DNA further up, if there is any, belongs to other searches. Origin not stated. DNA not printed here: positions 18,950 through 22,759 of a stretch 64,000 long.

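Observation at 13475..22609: Divergent four-gene cluster: AAA_5/MoxR-like ATPase + HEAT-HExxH-vWA giant, facing a membrane protein + HEAT-aldo/keto-reductase fusion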

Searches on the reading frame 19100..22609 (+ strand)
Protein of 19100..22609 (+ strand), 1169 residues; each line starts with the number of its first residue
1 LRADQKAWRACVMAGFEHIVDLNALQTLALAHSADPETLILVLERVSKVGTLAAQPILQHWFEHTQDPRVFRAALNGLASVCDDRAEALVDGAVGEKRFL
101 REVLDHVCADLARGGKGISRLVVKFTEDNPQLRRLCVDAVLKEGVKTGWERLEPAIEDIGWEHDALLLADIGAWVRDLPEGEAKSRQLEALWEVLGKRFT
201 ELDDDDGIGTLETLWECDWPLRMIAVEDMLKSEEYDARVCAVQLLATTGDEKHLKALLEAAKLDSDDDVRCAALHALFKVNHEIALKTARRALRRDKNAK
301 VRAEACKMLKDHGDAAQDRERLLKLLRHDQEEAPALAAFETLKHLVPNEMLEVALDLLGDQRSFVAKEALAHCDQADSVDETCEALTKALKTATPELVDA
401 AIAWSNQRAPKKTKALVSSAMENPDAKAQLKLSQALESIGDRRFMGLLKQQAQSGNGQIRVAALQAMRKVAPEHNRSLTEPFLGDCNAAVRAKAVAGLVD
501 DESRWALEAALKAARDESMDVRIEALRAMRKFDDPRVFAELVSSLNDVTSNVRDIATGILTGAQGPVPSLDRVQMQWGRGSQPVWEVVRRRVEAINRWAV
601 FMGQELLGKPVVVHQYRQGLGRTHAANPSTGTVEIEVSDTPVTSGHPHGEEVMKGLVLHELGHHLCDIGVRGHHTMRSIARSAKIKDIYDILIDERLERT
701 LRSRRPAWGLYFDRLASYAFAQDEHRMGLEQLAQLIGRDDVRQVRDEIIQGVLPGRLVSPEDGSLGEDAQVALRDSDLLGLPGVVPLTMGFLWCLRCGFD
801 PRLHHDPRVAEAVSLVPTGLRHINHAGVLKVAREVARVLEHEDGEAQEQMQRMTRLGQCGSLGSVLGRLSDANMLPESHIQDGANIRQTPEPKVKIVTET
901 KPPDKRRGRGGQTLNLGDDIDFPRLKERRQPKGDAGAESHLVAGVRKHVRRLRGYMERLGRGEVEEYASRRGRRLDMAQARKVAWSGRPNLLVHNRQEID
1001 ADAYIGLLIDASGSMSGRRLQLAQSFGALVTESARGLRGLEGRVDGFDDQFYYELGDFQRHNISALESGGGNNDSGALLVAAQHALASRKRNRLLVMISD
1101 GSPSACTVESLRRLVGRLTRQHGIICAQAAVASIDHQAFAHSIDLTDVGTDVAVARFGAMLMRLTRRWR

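Call 7: search_protein_families(library=pfam, proteins=[window:19100-22609:+], max_evalue=0.1)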
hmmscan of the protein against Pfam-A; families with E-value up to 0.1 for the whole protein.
window:19100-22609:+ (1169 aa): 7 families
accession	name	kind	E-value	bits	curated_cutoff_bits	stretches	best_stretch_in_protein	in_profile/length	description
PF13646.12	HEAT_2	-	4.3e-26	91.4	27.7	3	228-309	6-87/88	HEAT repeats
PF02985.28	HEAT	-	1.6e-07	31.4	23.5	0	255-277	3-24/31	HEAT repeat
PF11775.14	CobT_C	-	0.00017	21.7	21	1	994-1030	4-40/220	Cobalamin biosynthesis protein CobT VWA domain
PF20168.4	PDS5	-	0.00094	17.5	27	1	245-310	313-385/1053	Sister chromatid cohesion protein PDS5 protein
PF00092.34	VWA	-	0.0014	19.3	23.8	1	1006-1140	3-147/174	von Willebrand factor type A domain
PF13519.12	VWA_2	-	0.0015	19.6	27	1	1007-1101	3-106/107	von Willebrand factor type A domain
PF01347.28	Vitellogenin_N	-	0.095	11.7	24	0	266-303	545-583/590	Lipoprotein amino terminal region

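Call 8: search_protein_families(library=padloc, proteins=[window:19100-22609:+], max_evalue=0.1)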
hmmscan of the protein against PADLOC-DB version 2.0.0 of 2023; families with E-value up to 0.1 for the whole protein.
window:19100-22609:+ (1169 aa): 1 family
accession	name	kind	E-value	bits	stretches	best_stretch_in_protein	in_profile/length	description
PDLC02919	HEAT-ARM_XIII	-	9.8e-14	47.7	2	435-554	570-688/1972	-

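Call 9: search_protein_families(library=ncbifam, proteins=[window:19100-22609:+], max_evalue=0.01)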
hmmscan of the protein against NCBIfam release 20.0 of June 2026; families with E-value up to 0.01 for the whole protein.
window:19100-22609:+ (1169 aa): 4 families
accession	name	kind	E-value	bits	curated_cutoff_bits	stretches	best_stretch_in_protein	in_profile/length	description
NF010374.0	PRK13800.1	equivalog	1.3e-08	33.7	1196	2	328-557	632-860/898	fumarate reductase/succinate dehydrogenase flavoprotein subunit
NF045915.1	PhycobilmeDegNblB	equivalog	2.5e-06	27.2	300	2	263-459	10-208/214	phycobilisome degradation protein NblB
NF058515.1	phyc_lyase_CpcF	equivalog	0.00053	19.6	220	1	229-285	68-124/200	C-phycocyanin alpha-cysteine-84 phycocyanobilin lyase subunit CpcF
NF007244.0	PRK09687.1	equivalog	0.0074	15.6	275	0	246-332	119-209/285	putative lyase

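Call 11: search_solved_structures(query=window:19100-22609:+, max_evalue=0.1)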
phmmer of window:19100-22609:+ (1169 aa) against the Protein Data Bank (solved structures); distinct sequences matched with E-value up to 0.1: 26.
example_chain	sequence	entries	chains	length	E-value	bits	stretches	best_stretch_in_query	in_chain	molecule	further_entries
9sah_A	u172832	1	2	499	2.2e-17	65.5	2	229-557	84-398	E4-NB2 synthetic fusion protein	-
4zv6_A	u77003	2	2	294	2.9e-13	51.8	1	229-465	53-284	AlphaRep-7 | alpha-Rep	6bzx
6fsq_A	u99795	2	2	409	1.4e-12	49.6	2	230-363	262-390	alphaRep A3_bGFPD | A3_bGFPD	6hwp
6ft5_A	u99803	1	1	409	2e-11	45.8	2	431-556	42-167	alphaRep A3_A3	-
4xl5_C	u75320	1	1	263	2.5e-10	42.1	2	229-362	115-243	bGFP-A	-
7p0h_A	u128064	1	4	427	1.4e-09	39.7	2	454-560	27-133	Helicobacter pylori ComF fused to an artificial alphaREP crystallization helper (named B2)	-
9rhz_A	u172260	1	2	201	1.3e-08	36.4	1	410-559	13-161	ALPHAREP bE5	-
6gwc_C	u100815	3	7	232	1.9e-08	35.9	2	453-560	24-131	iE5 ALPHAREP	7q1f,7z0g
8aw4_A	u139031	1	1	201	2.1e-08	35.8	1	411-560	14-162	ALPHAREP bB-E3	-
6veh_A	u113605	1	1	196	7.4e-08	33.9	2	220-314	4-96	HEAT repeat domain-containing protein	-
5dcq_A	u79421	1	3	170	2.2e-07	32.4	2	229-283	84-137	artificial repeat proteins (alphaREP3)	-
6gx7_E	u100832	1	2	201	1.1e-06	30.1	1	451-557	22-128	iiiA5 ALPHAREP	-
8aw4_B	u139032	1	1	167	2e-06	29.2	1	229-319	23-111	ALPHAREP bGFPD-YY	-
3ltj_A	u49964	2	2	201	2.3e-06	29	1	230-327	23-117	AlphaRep-4 | bA3-2: binder of A3 protein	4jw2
3ltm_A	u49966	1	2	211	2.4e-06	28.9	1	230-325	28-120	Alpha-Rep4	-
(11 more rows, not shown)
